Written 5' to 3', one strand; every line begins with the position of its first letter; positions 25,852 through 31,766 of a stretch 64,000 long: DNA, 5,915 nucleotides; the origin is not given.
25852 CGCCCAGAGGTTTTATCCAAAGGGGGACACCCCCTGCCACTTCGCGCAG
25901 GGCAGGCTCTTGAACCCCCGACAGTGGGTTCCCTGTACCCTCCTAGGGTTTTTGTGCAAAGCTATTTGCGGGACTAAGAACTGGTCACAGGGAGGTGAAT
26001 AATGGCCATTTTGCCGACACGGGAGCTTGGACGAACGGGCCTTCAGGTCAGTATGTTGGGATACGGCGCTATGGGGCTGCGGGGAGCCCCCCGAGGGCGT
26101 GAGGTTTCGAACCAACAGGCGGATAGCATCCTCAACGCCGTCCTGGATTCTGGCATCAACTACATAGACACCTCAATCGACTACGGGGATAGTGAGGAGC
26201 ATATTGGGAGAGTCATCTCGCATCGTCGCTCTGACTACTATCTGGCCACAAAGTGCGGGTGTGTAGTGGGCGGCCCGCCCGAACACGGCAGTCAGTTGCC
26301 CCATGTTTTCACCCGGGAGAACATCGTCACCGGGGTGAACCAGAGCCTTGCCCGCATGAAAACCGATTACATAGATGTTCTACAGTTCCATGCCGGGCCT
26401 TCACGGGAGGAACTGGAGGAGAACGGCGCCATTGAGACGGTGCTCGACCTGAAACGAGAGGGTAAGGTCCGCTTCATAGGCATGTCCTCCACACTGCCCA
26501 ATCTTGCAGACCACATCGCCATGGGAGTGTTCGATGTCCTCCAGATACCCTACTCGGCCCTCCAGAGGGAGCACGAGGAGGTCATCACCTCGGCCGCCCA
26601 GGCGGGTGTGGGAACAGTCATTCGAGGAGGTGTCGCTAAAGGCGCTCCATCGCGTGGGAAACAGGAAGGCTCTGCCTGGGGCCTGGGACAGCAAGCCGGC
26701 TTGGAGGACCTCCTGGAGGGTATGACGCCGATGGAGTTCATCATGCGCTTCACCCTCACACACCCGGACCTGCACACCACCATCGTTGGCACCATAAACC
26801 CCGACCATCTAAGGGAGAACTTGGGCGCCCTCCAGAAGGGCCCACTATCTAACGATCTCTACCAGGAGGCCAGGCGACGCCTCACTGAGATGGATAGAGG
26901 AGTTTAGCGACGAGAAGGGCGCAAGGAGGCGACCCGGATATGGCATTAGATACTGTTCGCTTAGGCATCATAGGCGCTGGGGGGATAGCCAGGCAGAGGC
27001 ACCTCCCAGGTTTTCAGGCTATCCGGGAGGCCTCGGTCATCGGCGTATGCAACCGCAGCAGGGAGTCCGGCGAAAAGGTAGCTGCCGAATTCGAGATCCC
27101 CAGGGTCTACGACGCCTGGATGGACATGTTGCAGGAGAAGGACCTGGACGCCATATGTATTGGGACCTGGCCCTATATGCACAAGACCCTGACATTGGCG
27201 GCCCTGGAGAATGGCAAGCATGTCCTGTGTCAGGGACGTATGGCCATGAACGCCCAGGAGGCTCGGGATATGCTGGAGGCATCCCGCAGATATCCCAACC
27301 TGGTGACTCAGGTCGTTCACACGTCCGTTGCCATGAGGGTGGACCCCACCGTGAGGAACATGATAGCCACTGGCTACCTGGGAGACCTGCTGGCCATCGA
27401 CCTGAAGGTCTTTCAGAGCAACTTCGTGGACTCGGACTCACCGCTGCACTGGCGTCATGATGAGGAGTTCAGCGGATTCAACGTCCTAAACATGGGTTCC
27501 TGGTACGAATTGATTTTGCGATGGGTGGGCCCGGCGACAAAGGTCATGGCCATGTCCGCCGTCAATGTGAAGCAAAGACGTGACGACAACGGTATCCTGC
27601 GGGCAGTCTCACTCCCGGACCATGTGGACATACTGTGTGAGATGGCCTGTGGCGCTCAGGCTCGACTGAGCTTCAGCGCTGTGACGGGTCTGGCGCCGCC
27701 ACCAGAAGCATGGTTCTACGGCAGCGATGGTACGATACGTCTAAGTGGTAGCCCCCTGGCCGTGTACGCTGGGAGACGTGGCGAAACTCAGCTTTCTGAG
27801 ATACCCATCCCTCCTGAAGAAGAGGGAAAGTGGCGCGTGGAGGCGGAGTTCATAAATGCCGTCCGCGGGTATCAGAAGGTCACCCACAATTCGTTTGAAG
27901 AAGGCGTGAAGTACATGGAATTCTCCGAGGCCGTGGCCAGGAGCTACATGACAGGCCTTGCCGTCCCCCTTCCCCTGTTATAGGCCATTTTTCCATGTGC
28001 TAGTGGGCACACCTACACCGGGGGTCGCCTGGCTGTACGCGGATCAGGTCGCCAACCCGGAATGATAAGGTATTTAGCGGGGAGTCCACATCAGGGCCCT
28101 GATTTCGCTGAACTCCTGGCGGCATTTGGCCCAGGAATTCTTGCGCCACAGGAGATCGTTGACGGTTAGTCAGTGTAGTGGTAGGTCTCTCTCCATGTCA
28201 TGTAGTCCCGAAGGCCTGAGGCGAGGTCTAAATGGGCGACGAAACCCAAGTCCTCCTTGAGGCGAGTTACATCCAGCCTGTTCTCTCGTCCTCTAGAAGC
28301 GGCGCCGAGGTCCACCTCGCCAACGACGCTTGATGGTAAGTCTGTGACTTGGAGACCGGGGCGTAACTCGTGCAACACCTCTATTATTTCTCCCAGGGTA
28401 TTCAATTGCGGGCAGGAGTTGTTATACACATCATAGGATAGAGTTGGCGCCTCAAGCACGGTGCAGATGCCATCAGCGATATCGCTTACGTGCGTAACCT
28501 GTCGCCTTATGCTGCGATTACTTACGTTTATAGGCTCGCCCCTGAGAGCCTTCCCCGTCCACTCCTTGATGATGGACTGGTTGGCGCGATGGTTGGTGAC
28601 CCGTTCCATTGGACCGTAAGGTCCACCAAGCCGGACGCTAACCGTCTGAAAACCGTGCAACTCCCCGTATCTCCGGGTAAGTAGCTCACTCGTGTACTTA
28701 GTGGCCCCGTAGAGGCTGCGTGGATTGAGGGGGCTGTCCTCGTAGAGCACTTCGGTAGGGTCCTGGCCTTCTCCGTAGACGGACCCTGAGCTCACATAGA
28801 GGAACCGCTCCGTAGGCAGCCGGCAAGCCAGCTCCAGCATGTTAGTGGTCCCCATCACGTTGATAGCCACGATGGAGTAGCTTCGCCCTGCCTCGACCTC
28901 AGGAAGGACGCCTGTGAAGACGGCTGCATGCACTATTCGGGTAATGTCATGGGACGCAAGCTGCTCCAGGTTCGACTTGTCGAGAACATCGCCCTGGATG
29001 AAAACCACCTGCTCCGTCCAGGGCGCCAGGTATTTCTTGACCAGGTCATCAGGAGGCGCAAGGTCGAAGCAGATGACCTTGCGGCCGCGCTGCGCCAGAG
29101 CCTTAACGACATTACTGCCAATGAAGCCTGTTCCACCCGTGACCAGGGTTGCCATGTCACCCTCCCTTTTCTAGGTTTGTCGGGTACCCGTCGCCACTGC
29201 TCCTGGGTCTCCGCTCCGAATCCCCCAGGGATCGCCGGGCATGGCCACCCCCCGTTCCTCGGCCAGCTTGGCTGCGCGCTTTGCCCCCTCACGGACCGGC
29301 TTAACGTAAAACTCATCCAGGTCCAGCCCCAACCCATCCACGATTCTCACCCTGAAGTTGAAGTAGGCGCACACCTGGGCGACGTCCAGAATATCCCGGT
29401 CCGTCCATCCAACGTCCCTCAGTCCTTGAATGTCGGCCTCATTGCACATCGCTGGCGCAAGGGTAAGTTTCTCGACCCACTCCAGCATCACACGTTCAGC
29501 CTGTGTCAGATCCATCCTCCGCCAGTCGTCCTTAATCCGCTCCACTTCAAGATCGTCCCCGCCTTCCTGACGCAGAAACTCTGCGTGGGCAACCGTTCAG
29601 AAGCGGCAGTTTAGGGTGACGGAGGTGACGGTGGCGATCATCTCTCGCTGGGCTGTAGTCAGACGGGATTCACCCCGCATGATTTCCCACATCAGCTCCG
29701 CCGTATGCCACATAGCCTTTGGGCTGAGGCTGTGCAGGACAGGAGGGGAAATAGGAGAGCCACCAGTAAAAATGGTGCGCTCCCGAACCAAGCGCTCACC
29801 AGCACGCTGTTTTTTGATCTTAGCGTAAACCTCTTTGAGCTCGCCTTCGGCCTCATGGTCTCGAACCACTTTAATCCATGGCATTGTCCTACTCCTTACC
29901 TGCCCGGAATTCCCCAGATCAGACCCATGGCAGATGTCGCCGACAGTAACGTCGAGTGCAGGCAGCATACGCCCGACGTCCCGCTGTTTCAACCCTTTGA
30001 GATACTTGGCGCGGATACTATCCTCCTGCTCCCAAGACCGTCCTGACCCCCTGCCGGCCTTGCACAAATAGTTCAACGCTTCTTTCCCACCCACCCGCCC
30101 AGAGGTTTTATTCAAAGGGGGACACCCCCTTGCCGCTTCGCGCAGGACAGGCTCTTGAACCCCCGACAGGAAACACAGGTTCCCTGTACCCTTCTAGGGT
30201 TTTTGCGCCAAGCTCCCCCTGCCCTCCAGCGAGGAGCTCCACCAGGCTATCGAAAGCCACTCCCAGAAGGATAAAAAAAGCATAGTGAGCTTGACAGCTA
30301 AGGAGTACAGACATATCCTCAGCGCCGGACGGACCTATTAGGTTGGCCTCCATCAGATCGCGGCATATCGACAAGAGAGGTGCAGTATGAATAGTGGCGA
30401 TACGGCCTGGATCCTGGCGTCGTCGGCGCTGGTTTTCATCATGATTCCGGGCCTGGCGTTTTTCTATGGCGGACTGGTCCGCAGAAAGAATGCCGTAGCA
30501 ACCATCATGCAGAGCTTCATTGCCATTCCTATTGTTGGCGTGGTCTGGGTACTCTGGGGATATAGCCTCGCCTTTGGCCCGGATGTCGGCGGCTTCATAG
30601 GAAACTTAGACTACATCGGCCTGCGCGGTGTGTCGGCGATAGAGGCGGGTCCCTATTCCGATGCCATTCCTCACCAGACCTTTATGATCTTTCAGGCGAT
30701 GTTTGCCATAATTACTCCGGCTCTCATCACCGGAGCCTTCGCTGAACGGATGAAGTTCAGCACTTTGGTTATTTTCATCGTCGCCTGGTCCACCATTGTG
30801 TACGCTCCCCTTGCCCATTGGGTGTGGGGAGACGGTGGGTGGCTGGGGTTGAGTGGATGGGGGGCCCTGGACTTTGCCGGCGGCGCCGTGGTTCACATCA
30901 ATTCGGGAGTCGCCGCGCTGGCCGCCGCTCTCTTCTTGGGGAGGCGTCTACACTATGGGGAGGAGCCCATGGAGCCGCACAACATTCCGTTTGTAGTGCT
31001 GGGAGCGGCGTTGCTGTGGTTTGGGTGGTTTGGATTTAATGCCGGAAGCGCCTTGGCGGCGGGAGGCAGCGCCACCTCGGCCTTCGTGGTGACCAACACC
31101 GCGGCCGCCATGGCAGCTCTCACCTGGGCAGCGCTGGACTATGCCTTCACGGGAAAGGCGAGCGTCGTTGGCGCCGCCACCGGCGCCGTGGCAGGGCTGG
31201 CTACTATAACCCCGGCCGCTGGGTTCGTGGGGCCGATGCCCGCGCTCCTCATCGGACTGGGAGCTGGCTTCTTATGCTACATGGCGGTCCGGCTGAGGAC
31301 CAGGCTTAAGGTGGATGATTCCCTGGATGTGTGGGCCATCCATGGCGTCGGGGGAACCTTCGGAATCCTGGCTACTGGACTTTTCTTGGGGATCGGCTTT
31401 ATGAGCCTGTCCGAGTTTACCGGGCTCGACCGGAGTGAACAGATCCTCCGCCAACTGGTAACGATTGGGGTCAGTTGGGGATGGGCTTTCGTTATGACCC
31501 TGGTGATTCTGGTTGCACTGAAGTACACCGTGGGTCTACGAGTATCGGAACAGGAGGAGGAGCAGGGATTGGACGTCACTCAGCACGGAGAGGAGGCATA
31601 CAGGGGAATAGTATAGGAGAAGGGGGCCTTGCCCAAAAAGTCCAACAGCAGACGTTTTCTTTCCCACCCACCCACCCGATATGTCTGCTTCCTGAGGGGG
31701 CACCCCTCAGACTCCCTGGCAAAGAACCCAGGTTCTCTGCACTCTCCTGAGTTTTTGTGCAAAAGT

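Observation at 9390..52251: Dense family of ~140-160 bp MITE-like palindromic elements in two modular subfamilies (at least 10 copies in 64 kb)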

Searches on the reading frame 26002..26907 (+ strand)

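Call 17: search_protein_families(library=pfam, proteins=[window:26002-26907:+])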
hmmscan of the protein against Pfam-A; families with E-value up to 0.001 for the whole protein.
window:26002-26907:+ (301 aa): 1 family
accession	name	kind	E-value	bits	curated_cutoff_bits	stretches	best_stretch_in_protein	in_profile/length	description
PF00248.27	Aldo_ket_red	-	3.6e-36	125.2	24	1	19-288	2-284/291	Aldo/keto reductase family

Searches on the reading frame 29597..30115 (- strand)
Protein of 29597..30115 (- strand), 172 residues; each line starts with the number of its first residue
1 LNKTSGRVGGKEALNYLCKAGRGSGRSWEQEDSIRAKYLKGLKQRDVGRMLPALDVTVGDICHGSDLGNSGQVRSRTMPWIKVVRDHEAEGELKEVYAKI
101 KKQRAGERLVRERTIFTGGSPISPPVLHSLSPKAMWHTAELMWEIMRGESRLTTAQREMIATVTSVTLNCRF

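Call 84: search_protein_families(library=pfam, proteins=[window:29597-30115:-])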
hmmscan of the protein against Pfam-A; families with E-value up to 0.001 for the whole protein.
window:29597-30115:- (172 aa): 1 family
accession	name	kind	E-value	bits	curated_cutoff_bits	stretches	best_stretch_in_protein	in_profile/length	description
PF02627.25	CMD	-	8.3e-05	22.9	23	1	132-172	1-40/84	Carboxymuconolactone decarboxylase family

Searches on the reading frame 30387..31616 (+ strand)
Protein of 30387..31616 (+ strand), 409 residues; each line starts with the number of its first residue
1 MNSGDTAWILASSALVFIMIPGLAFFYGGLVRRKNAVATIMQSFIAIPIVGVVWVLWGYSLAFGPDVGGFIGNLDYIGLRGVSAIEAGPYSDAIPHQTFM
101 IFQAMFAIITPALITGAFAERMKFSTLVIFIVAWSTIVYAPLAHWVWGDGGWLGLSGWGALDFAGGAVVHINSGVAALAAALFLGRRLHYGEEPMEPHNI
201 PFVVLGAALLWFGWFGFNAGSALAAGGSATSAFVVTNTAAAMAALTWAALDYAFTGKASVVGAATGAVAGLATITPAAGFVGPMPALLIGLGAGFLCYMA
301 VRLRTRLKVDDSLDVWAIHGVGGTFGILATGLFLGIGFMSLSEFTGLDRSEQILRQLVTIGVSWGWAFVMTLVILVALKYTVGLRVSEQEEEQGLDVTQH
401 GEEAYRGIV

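Call 16: find_encoding_contigs(protein=window:30387-31616:+, flank=4000, max_places=8)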
Protein window:30387-31616:+ (409 aa): 2 contigs read that carry it; 1 place shown.
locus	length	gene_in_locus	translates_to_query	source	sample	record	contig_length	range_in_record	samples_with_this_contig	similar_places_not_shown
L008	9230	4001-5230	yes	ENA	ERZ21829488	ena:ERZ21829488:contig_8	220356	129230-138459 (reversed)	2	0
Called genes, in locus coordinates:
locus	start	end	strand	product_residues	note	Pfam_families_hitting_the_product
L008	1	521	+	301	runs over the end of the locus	PF00248:Aldo_ket_red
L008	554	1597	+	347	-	PF01408:GFO_IDH_MocA, PF22725:GFO_IDH_MocA_C3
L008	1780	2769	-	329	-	PF00106:adh_short (weak), PF01073:3Beta_HSD, PF01370:Epimerase, PF02719:Polysacc_synt_2, PF04321:RmlD_sub_bind, PF07993:NAD_binding_4, PF08659:KR, PF16363:GDP_Man_Dehyd, +1 more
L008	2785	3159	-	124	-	-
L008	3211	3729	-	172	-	-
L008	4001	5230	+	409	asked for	PF00909:Ammonium_transp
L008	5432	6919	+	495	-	PF11074:DUF2779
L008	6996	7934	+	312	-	PF01936:NYN, PF18475:PIN7, PF12872:OST-HTH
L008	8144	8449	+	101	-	PF00076:RRM_1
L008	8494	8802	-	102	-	PF10604:Polyketide_cyc2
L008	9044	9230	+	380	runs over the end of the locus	PF00465:Fe-ADH, PF13685:Fe-ADH_2, PF25137:ADH_Fe_C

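Call 17: search_protein_families(library=pfam, proteins=[window:30387-31616:+])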
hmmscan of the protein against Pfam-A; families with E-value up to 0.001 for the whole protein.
window:30387-31616:+ (409 aa): 1 family
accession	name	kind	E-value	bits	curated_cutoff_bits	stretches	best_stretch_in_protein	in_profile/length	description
PF00909.26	Ammonium_transp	-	1.3e-126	423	23.2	1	7-405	1-399/399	Ammonium Transporter Family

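Call 43: find_homologous_proteins(query=window:30387-31616:+, max_evalue=1e-80)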
Query window:30387-31616:+ (409 aa): 7999 proteins with E <= 1e-80 among 8000 candidates; the best 120 are listed.
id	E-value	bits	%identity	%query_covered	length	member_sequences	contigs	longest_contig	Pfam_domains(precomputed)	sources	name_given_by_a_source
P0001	1.4e-261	886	100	100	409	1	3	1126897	PF00909.27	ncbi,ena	-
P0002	2.7e-247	839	95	100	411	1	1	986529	PF00909.27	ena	-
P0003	1.5e-226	770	86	99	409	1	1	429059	PF00909.27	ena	-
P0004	9.2e-225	764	84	99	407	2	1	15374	PF00909.27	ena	-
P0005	1.7e-221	754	85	99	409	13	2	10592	PF00909.27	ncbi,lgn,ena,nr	ncbi:MAG: ammonium transporter [Chloroflexi bacterium]|nr:ammonium transporter [Chloroflexota bacter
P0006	7.0e-216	735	81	99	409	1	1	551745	PF00909.27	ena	-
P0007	8.4e-216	735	83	99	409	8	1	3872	PF00909.27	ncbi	-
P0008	1.3e-215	734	82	99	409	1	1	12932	PF00909.27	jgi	-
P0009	3.3e-215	733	82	99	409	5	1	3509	PF00909.27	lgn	-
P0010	6.1e-215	732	81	99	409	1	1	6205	PF00909.27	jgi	-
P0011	1.5e-214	731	81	99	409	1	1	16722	PF00909.27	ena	-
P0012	1.6e-214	731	80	99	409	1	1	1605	PF00909.27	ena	-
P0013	6.6e-214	729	80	99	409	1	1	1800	PF00909.27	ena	-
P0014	5.2e-213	726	80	99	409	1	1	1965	PF00909.27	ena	-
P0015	3.4e-212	723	80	100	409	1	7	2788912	PF00909.27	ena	-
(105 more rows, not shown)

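Call 44: find_encoding_contigs(protein=P0002, flank=10000, max_places=2)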
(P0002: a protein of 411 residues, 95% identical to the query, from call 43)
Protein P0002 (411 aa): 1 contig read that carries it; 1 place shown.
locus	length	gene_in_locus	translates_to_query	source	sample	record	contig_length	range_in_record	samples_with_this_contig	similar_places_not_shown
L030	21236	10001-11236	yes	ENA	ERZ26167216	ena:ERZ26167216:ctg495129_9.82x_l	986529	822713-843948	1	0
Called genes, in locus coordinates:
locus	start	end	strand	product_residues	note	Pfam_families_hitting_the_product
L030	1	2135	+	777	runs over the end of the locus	PF01315:Ald_Xan_dh_C, PF02738:MoCoBD_1, PF20256:MoCoBD_2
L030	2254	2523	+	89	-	-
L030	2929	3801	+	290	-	PF00710:Asparaginase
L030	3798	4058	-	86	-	-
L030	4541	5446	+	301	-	PF00248:Aldo_ket_red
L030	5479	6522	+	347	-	PF01408:GFO_IDH_MocA, PF22725:GFO_IDH_MocA_C3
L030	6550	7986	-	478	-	PF01425:Amidase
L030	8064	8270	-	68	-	-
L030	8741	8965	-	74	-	-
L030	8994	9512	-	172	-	PF00106:adh_short (weak), PF01073:3Beta_HSD, PF01370:Epimerase, PF02719:Polysacc_synt_2, PF04321:RmlD_sub_bind, PF07993:NAD_binding_4, PF08659:KR, PF16363:GDP_Man_Dehyd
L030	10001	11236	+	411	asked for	PF00909:Ammonium_transp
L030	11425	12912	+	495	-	PF11074:DUF2779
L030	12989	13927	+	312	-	PF01936:NYN, PF18475:PIN7, PF12872:OST-HTH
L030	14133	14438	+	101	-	PF00076:RRM_1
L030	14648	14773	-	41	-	-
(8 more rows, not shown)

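Call 45: find_encoding_contigs(protein=P0003, flank=10000, max_places=2)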
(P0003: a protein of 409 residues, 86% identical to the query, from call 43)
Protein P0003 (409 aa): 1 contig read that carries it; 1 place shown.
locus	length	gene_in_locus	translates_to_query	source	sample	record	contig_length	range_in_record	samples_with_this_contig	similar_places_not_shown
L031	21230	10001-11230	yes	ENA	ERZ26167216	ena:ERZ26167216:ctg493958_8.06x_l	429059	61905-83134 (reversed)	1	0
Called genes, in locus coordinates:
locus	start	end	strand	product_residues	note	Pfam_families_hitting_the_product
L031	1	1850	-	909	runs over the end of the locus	PF13298:LigD_N, PF01068:DNA_ligase_A_M, PF04679:DNA_ligase_A_C, PF21686:LigD_Prim-Pol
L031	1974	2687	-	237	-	PF01904:DUF72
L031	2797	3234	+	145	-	PF10604:Polyketide_cyc2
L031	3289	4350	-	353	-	PF00793:DAHP_synth_1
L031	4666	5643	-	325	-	PF07992:Pyr_redox_2, PF13738:Pyr_redox_3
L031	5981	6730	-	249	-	PF00106:adh_short, PF01370:Epimerase, PF08659:KR, PF13561:adh_short_C2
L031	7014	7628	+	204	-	PF01209:Ubie_methyltran, PF13489:Methyltransf_23, PF08241:Methyltransf_11, PF08242:Methyltransf_12, PF13649:Methyltransf_25, PF13847:Methyltransf_31, PF05148:Methyltransf_8 (weak)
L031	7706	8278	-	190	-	-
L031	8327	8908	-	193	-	-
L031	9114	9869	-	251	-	PF00106:adh_short, PF08659:KR, PF01370:Epimerase (weak), PF13561:adh_short_C2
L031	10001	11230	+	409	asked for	PF00909:Ammonium_transp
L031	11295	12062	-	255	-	PF00202:Aminotran_3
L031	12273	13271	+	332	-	PF03951:Gln-synt_N, PF00120:Gln-synt_C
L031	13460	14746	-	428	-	PF00202:Aminotran_3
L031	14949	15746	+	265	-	PF24777:DUF7700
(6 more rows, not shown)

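Call 46: find_encoding_contigs(protein=P0006, flank=10000, max_places=2)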
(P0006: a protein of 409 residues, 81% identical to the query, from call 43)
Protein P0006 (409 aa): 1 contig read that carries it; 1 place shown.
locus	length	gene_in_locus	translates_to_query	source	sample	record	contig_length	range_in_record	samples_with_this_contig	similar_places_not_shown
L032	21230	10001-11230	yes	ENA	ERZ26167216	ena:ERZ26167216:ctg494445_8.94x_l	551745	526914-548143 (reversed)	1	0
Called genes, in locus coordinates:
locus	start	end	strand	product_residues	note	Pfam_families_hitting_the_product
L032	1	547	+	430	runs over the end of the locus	PF00296:Bac_luciferase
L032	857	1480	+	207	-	-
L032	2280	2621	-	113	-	PF04909:Amidohydro_2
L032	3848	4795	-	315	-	PF04909:Amidohydro_2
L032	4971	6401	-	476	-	PF03951:Gln-synt_N, PF00120:Gln-synt_C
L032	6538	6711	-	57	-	PF00543:P-II (weak)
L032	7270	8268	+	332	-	PF03951:Gln-synt_N, PF00120:Gln-synt_C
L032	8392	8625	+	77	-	-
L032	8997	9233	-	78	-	PF01842:ACT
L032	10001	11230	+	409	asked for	PF00909:Ammonium_transp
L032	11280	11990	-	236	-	PF00731:AIRC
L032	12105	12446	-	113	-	-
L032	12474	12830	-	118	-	-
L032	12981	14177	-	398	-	PF01969:Ni_insertion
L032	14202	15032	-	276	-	PF02540:NAD_synthase (weak), PF24167:DUF7411 (weak)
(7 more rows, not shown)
